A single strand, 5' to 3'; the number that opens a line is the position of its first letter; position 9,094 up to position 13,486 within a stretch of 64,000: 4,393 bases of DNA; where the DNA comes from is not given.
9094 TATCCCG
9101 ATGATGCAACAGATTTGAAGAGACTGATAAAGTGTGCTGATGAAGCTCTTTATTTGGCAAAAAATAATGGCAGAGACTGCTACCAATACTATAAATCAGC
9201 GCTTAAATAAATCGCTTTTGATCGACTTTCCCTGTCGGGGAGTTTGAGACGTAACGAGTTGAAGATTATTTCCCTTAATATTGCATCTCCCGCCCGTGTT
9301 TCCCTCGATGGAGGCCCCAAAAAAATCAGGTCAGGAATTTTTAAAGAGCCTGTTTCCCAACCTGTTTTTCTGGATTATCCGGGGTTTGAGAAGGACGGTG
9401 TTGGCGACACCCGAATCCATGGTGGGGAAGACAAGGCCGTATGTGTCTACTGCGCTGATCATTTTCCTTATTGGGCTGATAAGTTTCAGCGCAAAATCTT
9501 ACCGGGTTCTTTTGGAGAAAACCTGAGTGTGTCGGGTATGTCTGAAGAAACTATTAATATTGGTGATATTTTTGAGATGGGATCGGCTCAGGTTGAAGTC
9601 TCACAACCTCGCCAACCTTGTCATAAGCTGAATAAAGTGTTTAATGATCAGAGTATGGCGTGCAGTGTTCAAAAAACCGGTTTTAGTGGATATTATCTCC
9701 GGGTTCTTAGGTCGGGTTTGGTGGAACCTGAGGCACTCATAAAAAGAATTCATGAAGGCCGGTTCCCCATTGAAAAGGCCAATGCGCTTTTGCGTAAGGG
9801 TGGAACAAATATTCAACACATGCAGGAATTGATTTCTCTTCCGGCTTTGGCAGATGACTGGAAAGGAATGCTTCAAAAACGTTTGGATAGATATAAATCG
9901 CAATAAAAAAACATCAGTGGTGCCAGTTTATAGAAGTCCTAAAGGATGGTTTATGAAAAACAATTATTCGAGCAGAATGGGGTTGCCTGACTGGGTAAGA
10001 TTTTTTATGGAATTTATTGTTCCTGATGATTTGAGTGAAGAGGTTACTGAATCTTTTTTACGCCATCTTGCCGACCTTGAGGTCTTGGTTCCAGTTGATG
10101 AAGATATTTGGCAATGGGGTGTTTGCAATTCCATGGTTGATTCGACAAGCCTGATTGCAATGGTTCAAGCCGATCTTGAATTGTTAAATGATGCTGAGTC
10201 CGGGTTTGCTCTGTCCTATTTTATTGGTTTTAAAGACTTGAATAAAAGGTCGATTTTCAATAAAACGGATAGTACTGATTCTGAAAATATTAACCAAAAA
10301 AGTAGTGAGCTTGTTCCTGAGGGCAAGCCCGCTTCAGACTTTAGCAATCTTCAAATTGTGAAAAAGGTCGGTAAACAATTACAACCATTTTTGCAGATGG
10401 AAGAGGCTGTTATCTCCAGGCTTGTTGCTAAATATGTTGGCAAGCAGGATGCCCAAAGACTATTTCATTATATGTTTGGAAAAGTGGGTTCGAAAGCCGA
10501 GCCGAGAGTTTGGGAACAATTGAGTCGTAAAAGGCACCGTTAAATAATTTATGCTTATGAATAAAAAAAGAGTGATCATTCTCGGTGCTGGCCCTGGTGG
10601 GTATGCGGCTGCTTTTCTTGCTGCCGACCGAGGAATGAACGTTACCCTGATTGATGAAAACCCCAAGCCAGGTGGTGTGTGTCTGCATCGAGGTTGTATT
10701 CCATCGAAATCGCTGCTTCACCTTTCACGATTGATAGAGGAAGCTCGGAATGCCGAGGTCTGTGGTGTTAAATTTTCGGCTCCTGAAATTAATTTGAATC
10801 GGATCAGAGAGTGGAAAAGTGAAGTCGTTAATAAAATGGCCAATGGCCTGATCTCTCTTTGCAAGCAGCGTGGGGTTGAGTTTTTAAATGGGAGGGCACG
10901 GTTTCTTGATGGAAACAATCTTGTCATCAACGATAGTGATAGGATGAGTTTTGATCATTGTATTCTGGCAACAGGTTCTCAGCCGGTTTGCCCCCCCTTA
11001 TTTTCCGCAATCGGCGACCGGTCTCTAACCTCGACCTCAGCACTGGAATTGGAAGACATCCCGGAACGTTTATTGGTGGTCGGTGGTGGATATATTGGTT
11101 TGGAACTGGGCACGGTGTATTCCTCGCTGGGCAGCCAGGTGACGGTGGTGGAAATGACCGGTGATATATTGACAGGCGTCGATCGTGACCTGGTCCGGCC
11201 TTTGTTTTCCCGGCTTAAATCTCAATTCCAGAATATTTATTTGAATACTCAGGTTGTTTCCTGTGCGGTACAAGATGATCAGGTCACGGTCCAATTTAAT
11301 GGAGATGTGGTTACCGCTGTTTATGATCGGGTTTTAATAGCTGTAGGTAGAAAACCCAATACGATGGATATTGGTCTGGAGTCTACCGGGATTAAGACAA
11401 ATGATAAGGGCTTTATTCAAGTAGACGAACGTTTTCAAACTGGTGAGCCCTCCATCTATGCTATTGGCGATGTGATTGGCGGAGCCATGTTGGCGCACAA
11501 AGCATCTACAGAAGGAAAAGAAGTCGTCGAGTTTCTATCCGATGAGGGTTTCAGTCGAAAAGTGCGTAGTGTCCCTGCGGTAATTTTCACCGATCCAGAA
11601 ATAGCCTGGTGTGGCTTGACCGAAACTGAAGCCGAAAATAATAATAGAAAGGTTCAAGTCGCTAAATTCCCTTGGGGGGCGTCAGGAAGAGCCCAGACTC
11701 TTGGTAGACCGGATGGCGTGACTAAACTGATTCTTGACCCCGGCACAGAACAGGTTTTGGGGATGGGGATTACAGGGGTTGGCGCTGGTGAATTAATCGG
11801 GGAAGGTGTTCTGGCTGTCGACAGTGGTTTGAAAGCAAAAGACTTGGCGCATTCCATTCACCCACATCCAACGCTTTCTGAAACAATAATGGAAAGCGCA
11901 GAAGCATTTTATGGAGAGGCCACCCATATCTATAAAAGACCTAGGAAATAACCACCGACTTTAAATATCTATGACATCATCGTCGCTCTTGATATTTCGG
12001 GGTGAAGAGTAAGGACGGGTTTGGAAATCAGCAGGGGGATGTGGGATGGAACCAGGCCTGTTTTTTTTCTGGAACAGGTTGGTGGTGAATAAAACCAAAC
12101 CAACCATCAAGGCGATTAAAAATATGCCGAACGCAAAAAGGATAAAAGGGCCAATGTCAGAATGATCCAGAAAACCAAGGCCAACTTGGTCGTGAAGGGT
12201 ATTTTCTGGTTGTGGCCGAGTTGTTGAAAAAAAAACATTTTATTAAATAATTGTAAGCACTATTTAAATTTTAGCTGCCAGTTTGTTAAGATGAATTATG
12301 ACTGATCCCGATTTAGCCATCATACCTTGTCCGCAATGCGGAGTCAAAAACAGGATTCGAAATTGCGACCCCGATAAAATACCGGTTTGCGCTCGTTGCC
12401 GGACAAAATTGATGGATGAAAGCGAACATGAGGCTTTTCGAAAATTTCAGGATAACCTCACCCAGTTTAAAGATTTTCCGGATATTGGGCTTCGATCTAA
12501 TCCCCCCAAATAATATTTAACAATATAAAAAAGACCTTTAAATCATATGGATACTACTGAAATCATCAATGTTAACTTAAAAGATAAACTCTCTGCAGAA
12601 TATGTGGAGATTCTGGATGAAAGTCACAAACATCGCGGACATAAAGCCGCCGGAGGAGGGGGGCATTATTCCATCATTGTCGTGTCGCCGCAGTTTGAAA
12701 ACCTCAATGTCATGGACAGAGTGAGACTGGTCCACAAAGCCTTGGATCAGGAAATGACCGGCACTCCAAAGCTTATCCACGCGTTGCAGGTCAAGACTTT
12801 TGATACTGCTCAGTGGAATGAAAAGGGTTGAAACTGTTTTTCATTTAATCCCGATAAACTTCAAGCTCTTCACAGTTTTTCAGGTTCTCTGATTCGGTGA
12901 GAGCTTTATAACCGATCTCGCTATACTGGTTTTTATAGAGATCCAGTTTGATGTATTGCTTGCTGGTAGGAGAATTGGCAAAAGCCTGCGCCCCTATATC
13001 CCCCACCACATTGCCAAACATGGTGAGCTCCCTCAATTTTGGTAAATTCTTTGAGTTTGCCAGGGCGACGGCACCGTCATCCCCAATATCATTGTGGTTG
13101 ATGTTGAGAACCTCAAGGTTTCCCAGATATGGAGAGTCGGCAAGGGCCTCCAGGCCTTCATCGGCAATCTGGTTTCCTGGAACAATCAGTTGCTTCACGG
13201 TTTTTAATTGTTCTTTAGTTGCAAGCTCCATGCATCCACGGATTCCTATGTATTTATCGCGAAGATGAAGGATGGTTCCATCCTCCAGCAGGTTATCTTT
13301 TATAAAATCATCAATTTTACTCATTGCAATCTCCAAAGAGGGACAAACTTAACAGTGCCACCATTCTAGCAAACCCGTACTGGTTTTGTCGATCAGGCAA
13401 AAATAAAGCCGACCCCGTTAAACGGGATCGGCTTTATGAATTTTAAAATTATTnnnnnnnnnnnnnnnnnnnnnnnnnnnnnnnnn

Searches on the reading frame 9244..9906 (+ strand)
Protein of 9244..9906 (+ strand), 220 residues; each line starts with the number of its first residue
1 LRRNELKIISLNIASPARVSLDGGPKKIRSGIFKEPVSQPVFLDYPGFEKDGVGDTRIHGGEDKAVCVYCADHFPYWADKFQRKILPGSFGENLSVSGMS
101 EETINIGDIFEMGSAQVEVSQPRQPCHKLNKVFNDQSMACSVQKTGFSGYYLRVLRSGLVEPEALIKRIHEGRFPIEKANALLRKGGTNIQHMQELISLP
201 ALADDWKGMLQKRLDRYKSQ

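Call 69: search_protein_families(library=pfam, proteins=[window:9244-9906:+], max_evalue=0.001)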
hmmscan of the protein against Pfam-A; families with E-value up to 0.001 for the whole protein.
window:9244-9906:+ (220 aa): 2 families
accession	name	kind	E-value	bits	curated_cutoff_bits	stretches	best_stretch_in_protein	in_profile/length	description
PF03473.23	MOSC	-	3.1e-31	108.3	22.7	1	55-162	1-115/120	MOSC domain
PF03475.19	YiiM_3-alpha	-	1.6e-07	31.5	22.7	1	176-215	3-42/44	YiiM-like, 3-alpha helix domain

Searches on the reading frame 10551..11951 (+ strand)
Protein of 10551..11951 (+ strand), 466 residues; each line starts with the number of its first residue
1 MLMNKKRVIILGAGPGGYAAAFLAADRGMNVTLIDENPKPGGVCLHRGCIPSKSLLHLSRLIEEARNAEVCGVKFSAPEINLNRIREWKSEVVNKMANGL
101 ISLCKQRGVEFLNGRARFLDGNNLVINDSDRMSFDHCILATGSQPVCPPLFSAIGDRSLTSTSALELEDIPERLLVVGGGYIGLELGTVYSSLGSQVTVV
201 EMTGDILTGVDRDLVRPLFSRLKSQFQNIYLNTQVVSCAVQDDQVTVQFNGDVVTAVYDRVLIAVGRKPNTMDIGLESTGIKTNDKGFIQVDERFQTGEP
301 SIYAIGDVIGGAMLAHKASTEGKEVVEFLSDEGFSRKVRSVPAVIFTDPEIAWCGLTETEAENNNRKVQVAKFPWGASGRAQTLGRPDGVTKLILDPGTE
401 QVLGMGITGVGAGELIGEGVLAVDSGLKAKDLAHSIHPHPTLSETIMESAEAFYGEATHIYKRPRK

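Call 69: search_protein_families(library=pfam, proteins=[window:10551-11951:+], max_evalue=0.001)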
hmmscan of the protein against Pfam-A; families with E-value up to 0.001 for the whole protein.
window:10551-11951:+ (466 aa): 15 families
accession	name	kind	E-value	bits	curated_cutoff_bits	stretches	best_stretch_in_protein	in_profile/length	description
PF07992.20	Pyr_redox_2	-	5.8e-64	216.7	26.1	1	7-322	2-291/291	Pyridine nucleotide-disulphide oxidoreductase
PF02852.28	Pyr_redox_dim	-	5.5e-33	113.9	25.3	1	341-449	1-109/110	Pyridine nucleotide-disulphide oxidoreductase, dimerisation domain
PF00070.33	Pyr_redox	-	5.8e-20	72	22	1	173-249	1-79/82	Pyridine nucleotide-disulphide oxidoreductase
PF13738.12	Pyr_redox_3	-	1.3e-09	38.2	30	1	128-306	119-305/305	Pyridine nucleotide-disulphide oxidoreductase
PF13450.12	NAD_binding_8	-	6.7e-09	36.3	21.9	1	10-44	1-35/68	NAD(P)-binding Rossmann-like domain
PF03486.20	HI0933_like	-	2.9e-08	33.9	50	1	7-41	2-36/244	HI0933-like protein Rossmann domain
PF01266.30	DAO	-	5.2e-08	33.2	27.9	0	7-42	1-37/353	FAD dependent oxidoreductase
PF12831.13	FAD_oxidored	-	3.8e-07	30.2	27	1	8-44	2-38/416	FAD dependent oxidoreductase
PF01134.28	GIDA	-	6.5e-07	29.2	22.1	1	8-68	2-59/391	Glucose inhibited division protein A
PF01262.27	AlaDh_PNT_C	-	3.9e-06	26.9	23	0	6-39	29-62/214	Alanine dehydrogenase/PNT, C-terminal domain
PF03721.20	UDPG_MGDP_dh_N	-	1.3e-05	25.3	27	0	173-202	2-31/187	UDP-glucose/GDP-mannose dehydrogenase family, NAD binding domain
PF02737.24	3HCDH_N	-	0.00011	22.6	22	0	8-39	2-33/180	3-hydroxyacyl-CoA dehydrogenase, NAD binding domain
PF00890.30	FAD_binding_2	-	0.0002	21.1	20.4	0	8-42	2-36/414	FAD binding domain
PF13454.12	NAD_binding_9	-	0.00023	21.6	21.8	0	213-267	101-154/155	FAD-NAD(P)-binding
PF01494.25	FAD_binding_3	-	0.00056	19.7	22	0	7-39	3-35/349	FAD binding domain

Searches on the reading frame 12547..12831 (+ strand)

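Call 69: search_protein_families(library=pfam, proteins=[window:12547-12831:+], max_evalue=0.001)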
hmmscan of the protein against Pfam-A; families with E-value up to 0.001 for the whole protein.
window:12547-12831:+ (94 aa): 1 family
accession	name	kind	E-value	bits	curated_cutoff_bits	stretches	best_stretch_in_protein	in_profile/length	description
PF01722.23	BolA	-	1.6e-22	80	25.7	1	11-86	1-73/76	BolA-like protein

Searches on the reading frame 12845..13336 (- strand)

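Call 69: search_protein_families(library=pfam, proteins=[window:12845-13336:-], max_evalue=0.001)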
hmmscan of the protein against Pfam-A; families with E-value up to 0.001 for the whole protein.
window:12845-13336:- (163 aa): 2 families
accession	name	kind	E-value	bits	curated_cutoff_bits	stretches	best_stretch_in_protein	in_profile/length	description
PF13516.12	LRR_6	-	2.2e-17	62.1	23.4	1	73-93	4-24/24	Leucine Rich repeat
PF12799.13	LRR_4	-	6e-07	29.9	27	1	73-114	2-39/44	Leucine Rich repeats (2 copies)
